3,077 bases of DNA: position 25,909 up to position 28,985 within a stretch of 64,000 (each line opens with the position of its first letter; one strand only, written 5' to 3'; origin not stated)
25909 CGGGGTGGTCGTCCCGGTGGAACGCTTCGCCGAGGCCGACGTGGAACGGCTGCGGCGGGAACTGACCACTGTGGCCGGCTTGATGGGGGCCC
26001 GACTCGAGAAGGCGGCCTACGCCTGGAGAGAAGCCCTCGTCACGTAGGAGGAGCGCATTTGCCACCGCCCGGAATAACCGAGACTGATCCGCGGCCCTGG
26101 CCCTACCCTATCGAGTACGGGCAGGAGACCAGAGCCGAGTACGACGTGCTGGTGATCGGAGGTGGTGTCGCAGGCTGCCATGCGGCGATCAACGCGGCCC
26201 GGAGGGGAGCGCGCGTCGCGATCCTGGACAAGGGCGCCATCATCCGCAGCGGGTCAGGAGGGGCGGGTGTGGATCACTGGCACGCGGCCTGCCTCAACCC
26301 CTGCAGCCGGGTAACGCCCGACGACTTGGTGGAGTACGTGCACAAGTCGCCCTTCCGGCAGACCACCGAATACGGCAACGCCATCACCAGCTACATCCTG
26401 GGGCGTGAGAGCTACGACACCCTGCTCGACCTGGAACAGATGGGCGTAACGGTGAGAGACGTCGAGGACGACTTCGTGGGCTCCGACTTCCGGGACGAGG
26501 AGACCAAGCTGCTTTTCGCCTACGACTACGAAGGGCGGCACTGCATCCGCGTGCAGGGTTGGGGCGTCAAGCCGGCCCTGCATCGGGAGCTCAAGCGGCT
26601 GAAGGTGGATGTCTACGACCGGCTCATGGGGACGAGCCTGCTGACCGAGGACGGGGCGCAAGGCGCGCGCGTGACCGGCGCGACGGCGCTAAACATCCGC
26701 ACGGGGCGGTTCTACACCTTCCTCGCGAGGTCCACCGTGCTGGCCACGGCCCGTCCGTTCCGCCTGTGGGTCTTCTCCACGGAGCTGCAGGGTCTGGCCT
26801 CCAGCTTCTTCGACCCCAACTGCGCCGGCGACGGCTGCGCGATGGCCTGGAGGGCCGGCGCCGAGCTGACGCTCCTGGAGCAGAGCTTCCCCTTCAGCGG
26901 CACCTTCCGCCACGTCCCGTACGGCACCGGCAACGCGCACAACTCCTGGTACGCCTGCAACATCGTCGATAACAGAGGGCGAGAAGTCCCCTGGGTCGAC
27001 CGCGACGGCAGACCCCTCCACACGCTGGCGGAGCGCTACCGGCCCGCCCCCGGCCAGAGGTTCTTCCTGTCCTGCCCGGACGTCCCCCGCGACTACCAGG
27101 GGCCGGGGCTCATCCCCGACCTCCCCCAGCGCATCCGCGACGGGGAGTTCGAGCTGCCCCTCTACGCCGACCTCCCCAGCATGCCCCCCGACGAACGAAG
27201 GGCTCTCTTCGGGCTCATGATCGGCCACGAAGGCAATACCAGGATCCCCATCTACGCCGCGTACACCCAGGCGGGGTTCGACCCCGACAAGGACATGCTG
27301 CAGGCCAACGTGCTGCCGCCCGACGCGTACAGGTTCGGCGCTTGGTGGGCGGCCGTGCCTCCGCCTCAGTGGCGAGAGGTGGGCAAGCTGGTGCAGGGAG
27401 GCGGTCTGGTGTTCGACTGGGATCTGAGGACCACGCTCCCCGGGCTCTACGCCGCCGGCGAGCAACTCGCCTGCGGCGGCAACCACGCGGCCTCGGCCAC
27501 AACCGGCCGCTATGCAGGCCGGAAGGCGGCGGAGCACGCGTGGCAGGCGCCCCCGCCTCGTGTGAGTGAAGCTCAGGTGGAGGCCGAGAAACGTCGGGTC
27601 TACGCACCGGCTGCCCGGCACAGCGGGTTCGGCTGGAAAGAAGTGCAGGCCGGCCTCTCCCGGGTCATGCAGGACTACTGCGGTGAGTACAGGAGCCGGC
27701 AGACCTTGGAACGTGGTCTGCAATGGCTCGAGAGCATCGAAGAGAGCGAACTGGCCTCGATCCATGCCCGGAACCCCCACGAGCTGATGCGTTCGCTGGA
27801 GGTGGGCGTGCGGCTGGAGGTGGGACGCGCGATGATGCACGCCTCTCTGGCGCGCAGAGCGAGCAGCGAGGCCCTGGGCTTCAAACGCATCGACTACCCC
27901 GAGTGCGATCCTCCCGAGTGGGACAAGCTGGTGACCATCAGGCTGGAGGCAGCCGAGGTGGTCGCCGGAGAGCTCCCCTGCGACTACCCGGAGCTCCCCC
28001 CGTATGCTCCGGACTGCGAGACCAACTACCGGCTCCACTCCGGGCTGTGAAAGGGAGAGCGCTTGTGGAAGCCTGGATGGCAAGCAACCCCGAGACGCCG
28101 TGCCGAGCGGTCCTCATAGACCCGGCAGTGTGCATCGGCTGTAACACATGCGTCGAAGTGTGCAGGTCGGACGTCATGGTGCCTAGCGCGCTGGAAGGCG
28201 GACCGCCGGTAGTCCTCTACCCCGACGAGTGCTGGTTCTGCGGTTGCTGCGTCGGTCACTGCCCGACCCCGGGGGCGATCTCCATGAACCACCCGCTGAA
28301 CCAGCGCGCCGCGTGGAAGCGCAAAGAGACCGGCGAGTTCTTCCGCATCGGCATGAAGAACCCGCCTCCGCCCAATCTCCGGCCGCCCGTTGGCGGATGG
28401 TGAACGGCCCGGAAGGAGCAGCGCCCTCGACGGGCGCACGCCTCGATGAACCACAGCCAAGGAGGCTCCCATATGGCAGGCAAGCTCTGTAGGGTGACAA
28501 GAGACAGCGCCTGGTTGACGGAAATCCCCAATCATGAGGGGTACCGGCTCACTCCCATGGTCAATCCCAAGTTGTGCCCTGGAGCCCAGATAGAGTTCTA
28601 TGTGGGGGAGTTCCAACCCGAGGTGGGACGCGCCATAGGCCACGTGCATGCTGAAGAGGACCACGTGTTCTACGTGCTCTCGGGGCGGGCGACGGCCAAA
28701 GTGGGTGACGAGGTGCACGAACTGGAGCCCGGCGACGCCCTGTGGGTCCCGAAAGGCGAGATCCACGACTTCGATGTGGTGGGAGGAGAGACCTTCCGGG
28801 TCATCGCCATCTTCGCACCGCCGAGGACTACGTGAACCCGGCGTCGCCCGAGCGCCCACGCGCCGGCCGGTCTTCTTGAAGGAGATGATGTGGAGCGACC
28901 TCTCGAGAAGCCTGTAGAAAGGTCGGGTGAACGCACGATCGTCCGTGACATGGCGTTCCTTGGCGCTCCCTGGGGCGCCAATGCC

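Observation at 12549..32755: Candidate undescribed anaerobic pathway: IclR-controlled transhydroxylase-like Mo enzyme, AprAB-like flavoenzyme and four amidohydrolases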

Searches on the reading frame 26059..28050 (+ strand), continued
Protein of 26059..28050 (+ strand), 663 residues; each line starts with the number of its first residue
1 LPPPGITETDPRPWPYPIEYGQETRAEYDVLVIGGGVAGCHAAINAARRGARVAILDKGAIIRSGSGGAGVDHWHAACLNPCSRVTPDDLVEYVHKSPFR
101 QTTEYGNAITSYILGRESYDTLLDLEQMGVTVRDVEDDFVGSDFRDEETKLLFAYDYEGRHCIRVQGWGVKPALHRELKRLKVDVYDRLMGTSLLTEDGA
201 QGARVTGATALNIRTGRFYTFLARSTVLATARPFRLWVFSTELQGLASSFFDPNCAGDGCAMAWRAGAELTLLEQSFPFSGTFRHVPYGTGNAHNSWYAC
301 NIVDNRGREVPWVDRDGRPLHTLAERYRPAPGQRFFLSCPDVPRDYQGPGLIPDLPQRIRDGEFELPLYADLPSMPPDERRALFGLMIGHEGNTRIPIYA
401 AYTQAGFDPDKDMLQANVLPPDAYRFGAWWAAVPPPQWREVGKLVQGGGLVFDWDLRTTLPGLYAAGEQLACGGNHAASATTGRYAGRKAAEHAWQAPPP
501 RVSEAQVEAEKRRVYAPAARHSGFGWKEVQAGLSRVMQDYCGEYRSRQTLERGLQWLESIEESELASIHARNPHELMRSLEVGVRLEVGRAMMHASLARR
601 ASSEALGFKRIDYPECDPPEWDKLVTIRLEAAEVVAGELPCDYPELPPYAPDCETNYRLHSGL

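Call 82: search_protein_families(library=pfam, proteins=[L158:4503-6446:+, L113:3565-4908:+, L112:8114-9943:+], max_evalue=0.00001)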
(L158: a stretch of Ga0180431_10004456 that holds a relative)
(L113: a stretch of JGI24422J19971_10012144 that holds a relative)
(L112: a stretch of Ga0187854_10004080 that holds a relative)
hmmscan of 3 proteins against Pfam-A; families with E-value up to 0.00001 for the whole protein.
L158:4503-6446:+ (648 aa): 2 families
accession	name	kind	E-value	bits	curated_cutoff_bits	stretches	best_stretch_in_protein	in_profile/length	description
PF01314.23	AFOR_C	-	9.6e-104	348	27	1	226-632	3-385/385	Aldehyde ferredoxin oxidoreductase, domains 2 & 3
PF02730.20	AFOR_N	-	6.1e-72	242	29.8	1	12-210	1-198/199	Aldehyde ferredoxin oxidoreductase, N-terminal domain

L113:3565-4908:+ (448 aa): 1 family
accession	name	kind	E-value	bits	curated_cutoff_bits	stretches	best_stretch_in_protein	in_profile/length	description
PF01208.23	URO-D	-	1.1e-22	81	23.9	1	244-445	141-346/346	Uroporphyrinogen decarboxylase (URO-D)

L112:8114-9943:+ (610 aa): 10 families
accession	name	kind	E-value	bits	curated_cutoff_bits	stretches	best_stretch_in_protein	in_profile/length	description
PF07992.20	Pyr_redox_2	-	3.7e-34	118.9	26.1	1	158-451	1-291/291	Pyridine nucleotide-disulphide oxidoreductase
PF14691.11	Fer4_20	-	1.3e-20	73.7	25.8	1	66-142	30-109/113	Dihydroprymidine dehydrogenase domain II, 4Fe-4S cluster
PF00070.33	Pyr_redox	-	3.8e-14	53.4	22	1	290-365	1-80/82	Pyridine nucleotide-disulphide oxidoreductase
PF13450.12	NAD_binding_8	-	7.7e-11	42.6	21.9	1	162-197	1-36/68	NAD(P)-binding Rossmann-like domain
PF13738.12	Pyr_redox_3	-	2e-08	34.3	30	0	288-435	164-305/305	Pyridine nucleotide-disulphide oxidoreductase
PF01266.30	DAO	-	5.1e-08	33.3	27.9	1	160-193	2-35/353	FAD dependent oxidoreductase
PF12831.13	FAD_oxidored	-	3.3e-07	30.4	27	0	160-200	2-42/416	FAD dependent oxidoreductase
PF13241.12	NAD_binding_7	-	2.3e-06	28.6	22.1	0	288-338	7-53/104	Putative NAD(P)-binding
PF01262.27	AlaDh_PNT_C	-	2.6e-06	27.5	23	0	290-320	30-59/214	Alanine dehydrogenase/PNT, C-terminal domain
PF01593.30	Amino_oxidase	-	4.6e-06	26.6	19.8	0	168-197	2-31/443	Flavin containing amine oxidoreductase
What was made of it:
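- Some AprB-like proteins carry their own NAD(P)H module (call 82).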

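Call 93: search_protein_representatives(protein=window:26059-28050:+)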
Query: 663 residues. Proteins with E-value up to 0.001 (for the whole library): 3203; up to 1e-10: 1258; up to 1e-30: 212. The best 150 are listed.
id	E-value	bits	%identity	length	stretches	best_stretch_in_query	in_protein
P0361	1.9e-203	693.9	51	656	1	11-661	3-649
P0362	8.2e-201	685.2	49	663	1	13-661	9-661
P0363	1.8e-199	680.8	51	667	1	13-658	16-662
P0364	5.2e-198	676.0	52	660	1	13-643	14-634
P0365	3.2e-171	587.4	45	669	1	13-661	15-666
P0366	1.1e-165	569.2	47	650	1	13-660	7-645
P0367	1.1e-164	565.8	45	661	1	13-660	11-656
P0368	2.4e-162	558.1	48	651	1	13-643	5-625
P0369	5.6e-160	550.3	45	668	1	6-658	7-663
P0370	9.2e-160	549.5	46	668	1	13-615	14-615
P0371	2.8e-154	531.4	56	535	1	114-598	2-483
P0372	6.5e-154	530.2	44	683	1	6-657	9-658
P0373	2.1e-149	515.3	45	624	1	13-610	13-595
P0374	1.6e-148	512.4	50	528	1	13-515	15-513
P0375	1.1e-146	506.3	47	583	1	56-660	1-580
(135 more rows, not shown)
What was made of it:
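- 26059..28050 (+): AprA-like FAD flavoprotein (663 aa, TTG start after GGAGGAG). The family has 212 representatives at E<=1e-30 among 1.84 billion (call 93).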

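Call 96: search_protein_families(library=pfam, proteins=[L147:7582-9687:-, L147:9742-10581:-, L147:10605-11864:-, L147:11860-12879:-, L147:4868-5857:+, L119:8845-10935:+, L170:10003-12213:+, L156:2566-4011:+, L120:944-2095:-, L098:4473-4784:+], max_evalue=0.00001)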
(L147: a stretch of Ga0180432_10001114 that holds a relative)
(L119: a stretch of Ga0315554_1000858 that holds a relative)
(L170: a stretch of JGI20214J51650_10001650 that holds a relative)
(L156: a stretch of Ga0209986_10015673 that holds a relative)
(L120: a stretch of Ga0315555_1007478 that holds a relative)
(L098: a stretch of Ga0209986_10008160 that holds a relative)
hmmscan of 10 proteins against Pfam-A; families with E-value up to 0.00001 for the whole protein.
L147:7582-9687:- (702 aa): 2 families
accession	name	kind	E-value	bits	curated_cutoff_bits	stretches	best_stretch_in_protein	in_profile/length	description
PF00384.28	Molybdopterin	-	1.4e-42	146.4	24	1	66-490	1-352/353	Molybdopterin oxidoreductase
PF01568.27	Molydop_binding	-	1.4e-28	99.6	26.8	1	589-694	1-108/110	Molydopterin dinucleotide binding domain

L147:9742-10581:- (280 aa): 1 family
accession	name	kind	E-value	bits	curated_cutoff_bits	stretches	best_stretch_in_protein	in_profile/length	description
PF02585.22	PIG-L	-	2.5e-34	119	28.2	1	57-183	1-128/129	GlcNAc-PI de-N-acetylase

L147:10605-11864:- (420 aa): 5 families
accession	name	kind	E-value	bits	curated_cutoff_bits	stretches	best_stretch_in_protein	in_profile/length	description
PF00534.26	Glycos_transf_1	-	5.7e-40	137.1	26.4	1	221-375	3-156/172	Glycosyl transferases group 1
PF13692.12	Glyco_trans_1_4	-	1.6e-34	119.6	27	1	233-372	2-137/142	Glycosyl transferases group 1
PF13439.12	Glyco_transf_4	-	3.8e-26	92.6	28.5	1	37-212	2-168/170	Glycosyltransferase Family 4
PF13579.12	Glyco_trans_4_4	-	1.2e-24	87.8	29.7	1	37-209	1-158/158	Glycosyl transferase 4-like domain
PF20706.3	GT4-conflict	-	4.8e-18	65.7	26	1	35-342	10-312/385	Family 4 Glycosyltransferase in conflict systems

L147:11860-12879:- (340 aa): 2 families
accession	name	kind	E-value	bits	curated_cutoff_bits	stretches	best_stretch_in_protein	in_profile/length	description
PF13480.13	Acetyltransf_6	-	3.9e-29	102.1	22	1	179-322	1-142/143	Acetyltransferase (GNAT) domain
PF04339.18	FemAB_like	-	6.1e-07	29.4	27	1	121-284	130-282/369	Peptidogalycan biosysnthesis/recognition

L147:4868-5857:+ (330 aa): 1 family
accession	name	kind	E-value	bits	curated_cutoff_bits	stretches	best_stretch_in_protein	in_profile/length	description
PF04909.20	Amidohydro_2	-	2.2e-19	70.8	26.4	1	7-328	1-288/289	Amidohydrolase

L119:8845-10935:+ (697 aa): 3 families
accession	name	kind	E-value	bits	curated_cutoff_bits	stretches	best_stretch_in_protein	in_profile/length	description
PF00384.28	Molybdopterin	-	6.2e-43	147.6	24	1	61-479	1-353/353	Molybdopterin oxidoreductase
PF01568.27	Molydop_binding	-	6e-18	65.3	26.8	1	572-672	1-93/110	Molydopterin dinucleotide binding domain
PF04879.21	Molybdop_Fe4S4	-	8.9e-16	58.1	22.7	1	6-58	3-55/55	Molybdopterin oxidoreductase Fe4S4 domain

L170:10003-12213:+ (737 aa): 3 families
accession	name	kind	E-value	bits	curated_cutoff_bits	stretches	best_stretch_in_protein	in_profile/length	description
PF00384.28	Molybdopterin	-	7.5e-42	144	24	1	104-517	1-352/353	Molybdopterin oxidoreductase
PF01568.27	Molydop_binding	-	8.1e-20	71.3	26.8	1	611-712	1-96/110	Molydopterin dinucleotide binding domain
PF04879.21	Molybdop_Fe4S4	-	1.9e-16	60.2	22.7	1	48-100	2-54/55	Molybdopterin oxidoreductase Fe4S4 domain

L156:2566-4011:+ (482 aa): 2 families
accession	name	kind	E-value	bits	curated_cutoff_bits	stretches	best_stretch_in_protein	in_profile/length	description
PF13458.12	Peripla_BP_6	-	4.2e-33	115.9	31.7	1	71-447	2-340/343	Periplasmic binding protein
PF13433.12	Peripla_BP_5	-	4.5e-10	39.6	27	0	71-150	1-74/363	Periplasmic binding protein domain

L120:944-2095:- (384 aa): 0 families

L098:4473-4784:+ (104 aa): 1 family
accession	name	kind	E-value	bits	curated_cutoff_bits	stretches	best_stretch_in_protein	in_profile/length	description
PF00355.32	Rieske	-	2e-09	37.7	20.3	1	5-76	5-76/88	Rieske [2Fe-2S] domain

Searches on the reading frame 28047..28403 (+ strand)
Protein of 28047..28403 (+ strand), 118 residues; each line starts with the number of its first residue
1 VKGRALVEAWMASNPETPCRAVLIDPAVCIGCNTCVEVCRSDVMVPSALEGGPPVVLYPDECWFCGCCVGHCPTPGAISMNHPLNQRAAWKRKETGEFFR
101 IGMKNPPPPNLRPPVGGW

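Call 8: search_protein_families(library=pfam, proteins=[window:28047-28403:+], max_evalue=0.01)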
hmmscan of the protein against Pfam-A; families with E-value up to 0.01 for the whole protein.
window:28047-28403:+ (118 aa): 10 families
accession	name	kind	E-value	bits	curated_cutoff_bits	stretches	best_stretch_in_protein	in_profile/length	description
PF00037.32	Fer4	-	3.7e-08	33.3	21.1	1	23-42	2-21/24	4Fe-4S binding domain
PF13187.11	Fer4_9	-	1.1e-07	32.1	27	1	29-77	2-51/52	4Fe-4S dicluster domain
PF12838.12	Fer4_7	-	1.9e-07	31.9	27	1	29-74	2-50/52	4Fe-4S dicluster domain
PF14697.11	Fer4_21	-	2.6e-07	31.1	35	1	24-80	3-59/59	4Fe-4S dicluster domain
PF13237.11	Fer4_10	-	9.2e-07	29.1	25.5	1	22-73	2-53/53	4Fe-4S dicluster domain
PF12797.12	Fer4_2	-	0.0001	22.4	24.5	1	21-39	2-20/22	4Fe-4S binding domain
PF13183.11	Fer4_8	-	0.00021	22.2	27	0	60-85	3-28/68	4Fe-4S dicluster domain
PF12837.12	Fer4_6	-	0.00035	20.8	25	1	22-41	2-21/24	4Fe-4S binding domain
PF13484.11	Fer4_16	-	0.0014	19.8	30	0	62-92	2-32/66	4Fe-4S double cluster binding domain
PF13534.11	Fer4_17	-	0.0085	17.1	22.2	0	61-80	1-20/61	4Fe-4S dicluster domain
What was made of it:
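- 28047..28403 (+): AprB-like 2x[4Fe-4S] ferredoxin with conserved C-terminal tail, translationally coupled (GTGA). Pfam Fer4 families (call 8).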

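Call 10: search_protein_families(library=ncbifam, proteins=[window:28047-28403:+], max_evalue=0.001)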
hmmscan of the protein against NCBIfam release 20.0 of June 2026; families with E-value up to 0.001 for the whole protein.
window:28047-28403:+ (118 aa): 25 families
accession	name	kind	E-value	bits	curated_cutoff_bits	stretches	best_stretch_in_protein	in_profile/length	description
TIGR01944.1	rnfB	subfamily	3.2e-10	39.9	68.7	1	16-95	102-177/190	RnfABCDGE type electron transport complex subunit B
NF006221.0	PRK08348.1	subfamily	1.6e-07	31.1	124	1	22-81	39-95/136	NADH-plastoquinone oxidoreductase subunit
TIGR03224.1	benzo_boxA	equivalog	2e-07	30.3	459.2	1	21-88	4-66/411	benzoyl-CoA 2,3-epoxidase subunit BoxA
TIGR00402.1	napF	equivalog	2.1e-07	31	102.2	1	27-87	35-90/149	ferredoxin-type protein NapF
NF045480.1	FdxA_Actino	equivalog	3.6e-07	30.4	125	1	49-100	27-77/107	ferredoxin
NF040864.1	HgcB_ferredoxin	equivalog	7.4e-07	28.9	99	1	24-80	11-63/93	mercury methylation ferredoxin HgcB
NF003475.0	PRK05113.1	equivalog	9.3e-07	28.9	203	1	15-93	101-175/190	electron transport complex subunit RsxB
TIGR02912.1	sulfite_red_C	equivalog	4.9e-06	25.7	324.1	1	27-75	169-216/314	sulfite reductase subunit C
NF040770.1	hetero_SS_HdrA2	exception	8.1e-06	24.2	1100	1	21-86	571-631/777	CoB-CoM heterodisulfide reductase HdrA2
NF004537.0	PRK05888.1-3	equivalog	9.7e-06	25.2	163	0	19-41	105-127/204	NADH-quinone oxidoreductase subunit NuoI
NF045874.1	Vhu_polyferre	exception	1.2e-05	24.3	600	1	21-80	190-245/381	F420-non-reducing hydrogenase associated-polyferredoxin VhuB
NF045490.1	FdxA_Protbact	equivalog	2e-05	24.8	135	1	29-88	9-66/104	ferredoxin FdxA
NF043039.1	HgcAB_like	equivalog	2.4e-05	24.1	285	1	19-74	292-346/350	HgcAB-like fusion protein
NF043069.1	T4HPD_activ_SAM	equivalog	4.8e-05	22.9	425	1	2-76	25-96/299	trans-4-hydroxy-L-proline dehydratase activase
NF058577.1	FdxA_fam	equivalog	5.5e-05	23.3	65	0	60-79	7-25/52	4Fe-4S ferredoxin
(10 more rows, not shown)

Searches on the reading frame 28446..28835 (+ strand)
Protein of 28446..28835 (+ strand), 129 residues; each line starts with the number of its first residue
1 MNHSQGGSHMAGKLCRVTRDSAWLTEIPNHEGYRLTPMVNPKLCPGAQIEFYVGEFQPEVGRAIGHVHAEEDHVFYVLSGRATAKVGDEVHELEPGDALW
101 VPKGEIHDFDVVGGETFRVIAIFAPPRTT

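Call 8: search_protein_families(library=pfam, proteins=[window:28446-28835:+], max_evalue=0.01)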
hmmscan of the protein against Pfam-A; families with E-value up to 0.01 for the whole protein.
window:28446-28835:+ (129 aa): 5 families
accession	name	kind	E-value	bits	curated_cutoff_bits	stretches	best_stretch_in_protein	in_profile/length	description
PF07883.17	Cupin_2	-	1.3e-14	54.1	27.2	1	56-123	5-70/70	Cupin domain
PF02311.25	AraC_binding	-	1.9e-08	34.5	21.1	1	66-119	19-71/135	AraC-like ligand binding domain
PF05899.18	Cupin_3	-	1.4e-06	28.3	23.5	1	66-107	20-62/74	EutQ-like cupin domain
PF01050.24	MannoseP_isomer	-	0.0018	18.9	23.6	1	66-121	46-99/116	Mannose-6-phosphate isomerase C-terminal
PF00190.28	Cupin_1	-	0.0068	16.4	22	1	66-113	49-103/151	Cupin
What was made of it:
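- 28446..28835 (+): single-domain metal cupin (129 aa). Pfam Cupin_2, 54 bits (call 8).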

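Call 10: search_protein_families(library=ncbifam, proteins=[window:28446-28835:+], max_evalue=0.001)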
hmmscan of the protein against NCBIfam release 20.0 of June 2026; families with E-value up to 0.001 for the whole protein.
window:28446-28835:+ (129 aa): 3 families
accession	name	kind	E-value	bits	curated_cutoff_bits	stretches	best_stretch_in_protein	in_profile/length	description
TIGR03214.2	ura-cupin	equivalog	2.4e-08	33.8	200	1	18-121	18-120/249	(S)-ureidoglycine aminohydrolase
NF049940.1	MandnitrLy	equivalog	0.00047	20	140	1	52-111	38-96/130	(R)-mandelonitrile lyase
NF040771.1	AAH_UGLYAH2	exception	0.00078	18.7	350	1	26-107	40-121/267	bifunctional allantoicase/(S)-ureidoglycine aminohydrolase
